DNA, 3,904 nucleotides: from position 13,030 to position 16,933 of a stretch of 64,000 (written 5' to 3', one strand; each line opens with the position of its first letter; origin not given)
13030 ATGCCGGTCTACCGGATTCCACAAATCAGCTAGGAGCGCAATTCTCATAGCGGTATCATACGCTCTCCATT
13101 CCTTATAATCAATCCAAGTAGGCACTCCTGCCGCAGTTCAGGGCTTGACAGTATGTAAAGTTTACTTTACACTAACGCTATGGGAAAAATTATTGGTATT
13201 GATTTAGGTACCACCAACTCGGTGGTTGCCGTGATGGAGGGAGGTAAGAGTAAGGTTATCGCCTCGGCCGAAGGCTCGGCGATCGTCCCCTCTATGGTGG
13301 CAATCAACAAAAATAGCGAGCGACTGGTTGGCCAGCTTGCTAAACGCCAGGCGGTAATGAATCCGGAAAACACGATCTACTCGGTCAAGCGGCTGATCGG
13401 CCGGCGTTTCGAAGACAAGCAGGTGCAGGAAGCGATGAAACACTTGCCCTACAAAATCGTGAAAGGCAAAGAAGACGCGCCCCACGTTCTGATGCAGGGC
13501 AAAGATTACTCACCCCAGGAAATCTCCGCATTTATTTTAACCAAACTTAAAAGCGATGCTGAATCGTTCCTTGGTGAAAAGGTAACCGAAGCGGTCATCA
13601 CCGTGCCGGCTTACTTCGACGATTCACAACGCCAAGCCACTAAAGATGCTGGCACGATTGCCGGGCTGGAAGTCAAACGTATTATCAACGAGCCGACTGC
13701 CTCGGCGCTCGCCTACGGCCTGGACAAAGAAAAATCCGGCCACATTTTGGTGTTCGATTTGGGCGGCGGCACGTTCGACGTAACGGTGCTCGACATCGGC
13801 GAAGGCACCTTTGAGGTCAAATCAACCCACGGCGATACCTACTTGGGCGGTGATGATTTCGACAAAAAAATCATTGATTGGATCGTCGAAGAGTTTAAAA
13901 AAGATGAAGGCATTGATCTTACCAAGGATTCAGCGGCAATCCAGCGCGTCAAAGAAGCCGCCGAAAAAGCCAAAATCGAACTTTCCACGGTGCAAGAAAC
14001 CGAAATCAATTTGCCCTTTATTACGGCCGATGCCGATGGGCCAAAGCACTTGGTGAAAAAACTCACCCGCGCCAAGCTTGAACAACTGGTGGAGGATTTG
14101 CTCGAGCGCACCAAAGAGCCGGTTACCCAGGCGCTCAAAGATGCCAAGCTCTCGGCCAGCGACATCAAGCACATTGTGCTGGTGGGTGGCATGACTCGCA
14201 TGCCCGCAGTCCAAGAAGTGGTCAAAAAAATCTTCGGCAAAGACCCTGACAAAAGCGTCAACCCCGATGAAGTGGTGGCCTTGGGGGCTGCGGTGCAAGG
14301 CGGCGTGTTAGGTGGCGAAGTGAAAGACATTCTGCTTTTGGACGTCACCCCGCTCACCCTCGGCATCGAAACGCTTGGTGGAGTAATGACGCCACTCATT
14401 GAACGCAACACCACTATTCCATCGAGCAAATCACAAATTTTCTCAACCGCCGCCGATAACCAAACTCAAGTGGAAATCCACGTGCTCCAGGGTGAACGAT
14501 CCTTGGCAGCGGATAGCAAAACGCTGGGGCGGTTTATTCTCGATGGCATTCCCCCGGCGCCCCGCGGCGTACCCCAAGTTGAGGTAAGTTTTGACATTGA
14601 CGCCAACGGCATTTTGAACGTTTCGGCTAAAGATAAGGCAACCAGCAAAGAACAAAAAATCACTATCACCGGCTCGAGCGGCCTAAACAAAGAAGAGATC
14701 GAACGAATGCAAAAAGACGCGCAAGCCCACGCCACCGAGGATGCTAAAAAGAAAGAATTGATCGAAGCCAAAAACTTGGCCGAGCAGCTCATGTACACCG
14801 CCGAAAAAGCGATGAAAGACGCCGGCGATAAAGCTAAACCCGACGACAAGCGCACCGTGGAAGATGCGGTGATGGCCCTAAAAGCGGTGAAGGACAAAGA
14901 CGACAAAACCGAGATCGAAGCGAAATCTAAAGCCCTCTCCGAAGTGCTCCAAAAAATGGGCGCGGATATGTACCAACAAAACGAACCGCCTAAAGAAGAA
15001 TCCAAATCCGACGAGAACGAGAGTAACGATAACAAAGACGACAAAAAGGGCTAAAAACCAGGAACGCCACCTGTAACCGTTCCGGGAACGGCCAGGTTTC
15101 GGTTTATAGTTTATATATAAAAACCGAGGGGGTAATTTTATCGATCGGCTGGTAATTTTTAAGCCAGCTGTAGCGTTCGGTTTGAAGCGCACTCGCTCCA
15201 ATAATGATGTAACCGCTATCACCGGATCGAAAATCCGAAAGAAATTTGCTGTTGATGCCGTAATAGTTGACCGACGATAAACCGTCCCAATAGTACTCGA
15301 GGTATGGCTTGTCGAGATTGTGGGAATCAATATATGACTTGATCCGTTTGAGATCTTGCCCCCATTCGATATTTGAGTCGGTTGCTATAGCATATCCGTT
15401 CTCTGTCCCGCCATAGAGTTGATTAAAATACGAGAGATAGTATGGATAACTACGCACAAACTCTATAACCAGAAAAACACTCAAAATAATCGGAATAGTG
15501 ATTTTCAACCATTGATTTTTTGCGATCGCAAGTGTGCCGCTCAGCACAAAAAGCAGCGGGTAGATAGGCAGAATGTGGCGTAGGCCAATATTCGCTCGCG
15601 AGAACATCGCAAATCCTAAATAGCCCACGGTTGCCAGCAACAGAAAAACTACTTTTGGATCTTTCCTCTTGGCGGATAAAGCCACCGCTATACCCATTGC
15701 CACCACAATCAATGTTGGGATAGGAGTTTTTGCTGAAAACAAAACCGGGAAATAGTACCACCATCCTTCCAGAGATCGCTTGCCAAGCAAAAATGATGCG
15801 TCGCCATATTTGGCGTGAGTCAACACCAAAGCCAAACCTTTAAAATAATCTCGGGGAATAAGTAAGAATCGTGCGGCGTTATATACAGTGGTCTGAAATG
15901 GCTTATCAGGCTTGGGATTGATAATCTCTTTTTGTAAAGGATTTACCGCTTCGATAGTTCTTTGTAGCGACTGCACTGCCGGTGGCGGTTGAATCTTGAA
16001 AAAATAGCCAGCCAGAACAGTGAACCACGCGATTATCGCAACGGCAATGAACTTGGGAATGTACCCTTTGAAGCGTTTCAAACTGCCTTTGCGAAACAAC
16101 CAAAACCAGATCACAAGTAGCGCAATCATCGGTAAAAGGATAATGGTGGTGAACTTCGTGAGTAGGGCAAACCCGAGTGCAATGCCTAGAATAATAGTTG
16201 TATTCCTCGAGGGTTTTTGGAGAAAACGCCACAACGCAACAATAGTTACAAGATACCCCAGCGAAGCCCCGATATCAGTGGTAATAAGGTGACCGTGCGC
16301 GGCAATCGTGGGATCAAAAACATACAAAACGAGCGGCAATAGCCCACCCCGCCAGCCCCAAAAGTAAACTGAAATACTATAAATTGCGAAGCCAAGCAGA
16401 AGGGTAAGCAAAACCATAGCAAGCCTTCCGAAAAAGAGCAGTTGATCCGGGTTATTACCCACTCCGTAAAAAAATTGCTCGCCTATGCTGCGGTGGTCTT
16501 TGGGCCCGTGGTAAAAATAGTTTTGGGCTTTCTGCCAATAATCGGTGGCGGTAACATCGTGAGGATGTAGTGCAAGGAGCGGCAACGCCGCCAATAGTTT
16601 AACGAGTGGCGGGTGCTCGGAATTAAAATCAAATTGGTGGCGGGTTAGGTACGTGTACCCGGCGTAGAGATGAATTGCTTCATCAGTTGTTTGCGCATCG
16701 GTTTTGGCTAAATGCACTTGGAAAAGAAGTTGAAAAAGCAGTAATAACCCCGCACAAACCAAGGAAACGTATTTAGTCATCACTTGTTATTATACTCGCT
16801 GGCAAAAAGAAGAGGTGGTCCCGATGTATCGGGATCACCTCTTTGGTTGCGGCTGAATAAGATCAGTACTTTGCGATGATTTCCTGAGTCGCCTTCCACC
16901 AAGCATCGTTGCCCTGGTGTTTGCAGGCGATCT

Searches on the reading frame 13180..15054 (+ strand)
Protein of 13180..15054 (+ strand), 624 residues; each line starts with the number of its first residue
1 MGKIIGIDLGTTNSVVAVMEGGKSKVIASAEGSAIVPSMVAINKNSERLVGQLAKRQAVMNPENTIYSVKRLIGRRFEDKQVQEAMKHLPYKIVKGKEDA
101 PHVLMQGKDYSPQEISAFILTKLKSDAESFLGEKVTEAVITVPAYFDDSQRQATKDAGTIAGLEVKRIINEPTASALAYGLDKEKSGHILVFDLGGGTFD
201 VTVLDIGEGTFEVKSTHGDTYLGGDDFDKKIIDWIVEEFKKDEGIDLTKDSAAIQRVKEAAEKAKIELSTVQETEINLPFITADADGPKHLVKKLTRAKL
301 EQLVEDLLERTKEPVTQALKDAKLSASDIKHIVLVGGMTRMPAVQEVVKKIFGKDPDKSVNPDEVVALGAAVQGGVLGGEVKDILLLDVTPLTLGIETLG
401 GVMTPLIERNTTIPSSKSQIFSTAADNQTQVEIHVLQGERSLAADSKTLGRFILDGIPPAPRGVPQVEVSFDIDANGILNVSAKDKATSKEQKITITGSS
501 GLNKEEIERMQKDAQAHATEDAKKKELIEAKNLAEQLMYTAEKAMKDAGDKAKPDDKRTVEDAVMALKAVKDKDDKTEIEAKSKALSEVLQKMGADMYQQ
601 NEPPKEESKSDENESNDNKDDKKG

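Call 30: search_protein_families(library=pfam, proteins=[window:13180-15054:+], max_evalue=0.00001)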
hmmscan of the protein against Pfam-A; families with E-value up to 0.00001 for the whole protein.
window:13180-15054:+ (624 aa): 2 families
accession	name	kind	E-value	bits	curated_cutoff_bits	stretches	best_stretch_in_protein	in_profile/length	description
PF00012.26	HSP70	-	1.5e-264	879.2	20.6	1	4-599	1-599/599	Hsp70 protein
PF06723.19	MreB_Mbl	-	7.7e-19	68.1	27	1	134-371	92-316/327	MreB/Mbl protein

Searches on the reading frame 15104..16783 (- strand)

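Call 30: search_protein_families(library=pfam, proteins=[window:15104-16783:-], max_evalue=0.00001)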
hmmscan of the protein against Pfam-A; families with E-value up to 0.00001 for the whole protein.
window:15104-16783:- (559 aa): 1 family
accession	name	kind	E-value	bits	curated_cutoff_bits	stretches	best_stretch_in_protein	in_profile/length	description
PF13231.12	PMT_2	-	3.1e-09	37.7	26.1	1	119-252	24-155/160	Dolichyl-phosphate-mannose-protein mannosyltransferase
